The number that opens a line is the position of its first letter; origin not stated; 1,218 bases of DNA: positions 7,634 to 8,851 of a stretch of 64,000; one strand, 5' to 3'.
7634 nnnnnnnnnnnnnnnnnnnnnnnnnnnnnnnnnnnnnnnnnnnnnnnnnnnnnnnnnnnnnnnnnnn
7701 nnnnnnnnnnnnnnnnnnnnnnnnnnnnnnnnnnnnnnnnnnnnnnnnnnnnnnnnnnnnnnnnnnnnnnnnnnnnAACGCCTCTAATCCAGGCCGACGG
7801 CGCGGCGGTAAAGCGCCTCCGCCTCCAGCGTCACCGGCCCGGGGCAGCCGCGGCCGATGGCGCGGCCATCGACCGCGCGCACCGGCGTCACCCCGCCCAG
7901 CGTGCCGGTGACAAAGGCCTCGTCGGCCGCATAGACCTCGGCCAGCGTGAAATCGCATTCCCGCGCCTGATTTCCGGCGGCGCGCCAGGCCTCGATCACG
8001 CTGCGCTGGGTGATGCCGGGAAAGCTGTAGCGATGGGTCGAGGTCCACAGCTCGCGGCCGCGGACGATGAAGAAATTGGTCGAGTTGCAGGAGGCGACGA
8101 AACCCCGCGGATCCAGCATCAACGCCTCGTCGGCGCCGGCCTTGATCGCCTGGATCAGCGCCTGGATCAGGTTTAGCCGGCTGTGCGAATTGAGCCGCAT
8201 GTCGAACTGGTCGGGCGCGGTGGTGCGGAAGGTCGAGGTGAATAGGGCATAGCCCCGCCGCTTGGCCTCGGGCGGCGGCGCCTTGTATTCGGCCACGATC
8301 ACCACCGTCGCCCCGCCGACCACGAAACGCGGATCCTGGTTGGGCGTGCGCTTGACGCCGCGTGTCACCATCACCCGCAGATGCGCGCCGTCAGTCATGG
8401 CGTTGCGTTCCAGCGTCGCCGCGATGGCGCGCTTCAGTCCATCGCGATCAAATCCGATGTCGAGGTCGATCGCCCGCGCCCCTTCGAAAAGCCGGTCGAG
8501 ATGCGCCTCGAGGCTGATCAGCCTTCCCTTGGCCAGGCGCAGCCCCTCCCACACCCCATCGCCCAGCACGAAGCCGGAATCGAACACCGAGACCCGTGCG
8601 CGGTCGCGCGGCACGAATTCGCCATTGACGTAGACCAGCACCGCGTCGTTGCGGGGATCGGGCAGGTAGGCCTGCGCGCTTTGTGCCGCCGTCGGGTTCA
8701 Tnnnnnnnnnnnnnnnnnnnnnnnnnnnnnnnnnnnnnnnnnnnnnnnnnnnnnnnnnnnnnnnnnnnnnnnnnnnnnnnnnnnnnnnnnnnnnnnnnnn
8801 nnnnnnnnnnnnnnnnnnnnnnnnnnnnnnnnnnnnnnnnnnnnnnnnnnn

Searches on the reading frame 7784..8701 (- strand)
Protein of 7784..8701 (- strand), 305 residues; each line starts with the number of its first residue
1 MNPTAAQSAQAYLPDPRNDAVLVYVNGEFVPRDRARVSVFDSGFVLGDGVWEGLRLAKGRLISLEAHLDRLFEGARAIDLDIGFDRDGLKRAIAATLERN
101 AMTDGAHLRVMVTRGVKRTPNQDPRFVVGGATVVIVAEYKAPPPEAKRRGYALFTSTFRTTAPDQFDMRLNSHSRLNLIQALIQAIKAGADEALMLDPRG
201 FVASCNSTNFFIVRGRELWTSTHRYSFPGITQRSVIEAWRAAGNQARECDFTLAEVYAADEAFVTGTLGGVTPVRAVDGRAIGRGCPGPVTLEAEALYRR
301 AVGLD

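Call 5: search_protein_families(library=pfam, proteins=[window:7784-8701:-])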
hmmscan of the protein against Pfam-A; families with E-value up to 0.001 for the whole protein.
window:7784-8701:- (305 aa): 1 family
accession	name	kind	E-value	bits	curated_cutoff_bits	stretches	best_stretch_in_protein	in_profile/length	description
PF01063.24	Aminotran_4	-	2.8e-45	155.3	28.5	1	49-277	1-223/223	Amino-transferase class IV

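Call 6: search_protein_families(library=ncbifam, proteins=[window:7784-8701:-])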
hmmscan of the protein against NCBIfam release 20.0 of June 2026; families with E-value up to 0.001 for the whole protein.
window:7784-8701:- (305 aa): 19 families
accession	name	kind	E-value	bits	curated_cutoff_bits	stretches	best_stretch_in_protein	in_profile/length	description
NF006185.0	PRK08320.1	subfamily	1.1e-68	231.5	363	1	21-301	3-282/292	branched-chain amino acid aminotransferase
NF009126.0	PRK12479.1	equivalog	2e-56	191.4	518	1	21-293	4-275/299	branched-chain-amino-acid transaminase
TIGR01122.1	ilvE_I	equivalog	6.5e-54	183.1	245.55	1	24-300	1-282/298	branched-chain-amino-acid transaminase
NF005146.0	PRK06606.1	equivalog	1.6e-46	158.7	279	1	20-302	6-292/307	branched-chain amino acid transaminase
NF005209.0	PRK06680.1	subfamily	2.3e-45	154.7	320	1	22-300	4-279/286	D-amino-acid transaminase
TIGR01121.1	D_amino_aminoT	equivalog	2.2e-39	135.3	277.45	1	23-297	2-270/276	D-amino-acid transaminase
NF005800.0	PRK07650.1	equivalog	2.3e-33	115.7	308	1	22-299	2-273/290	aminodeoxychorismate lyase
NF005726.0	PRK07544.1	equivalog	4.9e-33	114.5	396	1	22-279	12-268/295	branched-chain amino acid aminotransferase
NF009896.0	PRK13356.1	equivalog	1.2e-27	96.8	262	1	20-299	7-280/287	branched-chain amino acid aminotransferase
NF005888.0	PRK07849.1-3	equivalog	1.3e-27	96.5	273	1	29-282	21-274/298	aminodeoxychorismate lyase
NF004761.0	PRK06092.1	equivalog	2.7e-24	85.8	260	1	24-278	3-248/268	aminodeoxychorismate lyase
TIGR03461.1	pabC_Proteo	equivalog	6.5e-24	84.5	176.85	1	34-279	7-247/262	aminodeoxychorismate lyase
NF009066.0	PRK12400.1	equivalog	1.5e-21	77.1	538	1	34-292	20-272/290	D-amino-acid transaminase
NF005887.0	PRK07849.1-2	equivalog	3.2e-15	56.2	278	1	18-285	2-273/291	aminodeoxychorismate lyase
NF006734.0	PRK09266.1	subfamily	7.3e-13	48.3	202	1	46-282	27-248/270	hypothetical protein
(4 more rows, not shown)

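Call 68: search_protein_families(library=pfam, alignment_id=A4, max_evalue=0.00001)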
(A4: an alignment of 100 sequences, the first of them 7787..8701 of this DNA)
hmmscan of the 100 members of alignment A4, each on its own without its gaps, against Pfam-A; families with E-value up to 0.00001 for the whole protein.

A. member 1, window:7787-8701:- (305 aa): 1 family
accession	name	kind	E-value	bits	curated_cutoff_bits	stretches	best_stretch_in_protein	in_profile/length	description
PF01063.24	Aminotran_4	-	2.8e-45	155.3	28.5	1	49-277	1-223/223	Amino-transferase class IV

B. families by the number of members that match (of 100 scanned): 125 families (the first 25 are shown)
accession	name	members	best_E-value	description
PF00528.27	BPD_transp_1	8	4.1e-42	Binding-protein-dependent transport system inner membrane component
PF00496.27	SBP_bac_5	4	3.6e-85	Bacterial extracellular solute-binding proteins, family 5 Middle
PF03480.18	DctP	3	7.9e-68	Bacterial extracellular solute-binding protein, family 7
PF00892.27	EamA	3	3.1e-24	EamA-like transporter family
PF00903.31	Glyoxalase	3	1.1e-09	Glyoxalase/Bleomycin resistance protein/Dioxygenase superfamily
PF00171.27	Aldedh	2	2.5e-129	Aldehyde dehydrogenase family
PF20256.3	MoCoBD_2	2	1.1e-75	Molybdopterin cofactor-binding domain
PF02738.23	MoCoBD_1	2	1.3e-73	Molybdopterin cofactor-binding domain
PF00701.28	DHDPS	2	1.1e-61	Dihydrodipicolinate synthetase family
PF00296.26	Bac_luciferase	2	1.2e-53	Luciferase-like monooxygenase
PF00497.25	SBP_bac_3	2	1.2e-29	Bacterial extracellular solute-binding proteins, family 3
PF04909.20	Amidohydro_2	2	2.2e-29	Amidohydrolase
PF00072.30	Response_reg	2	1.8e-21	Response regulator receiver domain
PF13669.12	Glyoxalase_4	2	1.5e-17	Glyoxalase/Bleomycin resistance protein/Dioxygenase superfamily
PF02538.19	Hydantoinase_B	1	4.7e-208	Hydantoinase B/oxoprolinase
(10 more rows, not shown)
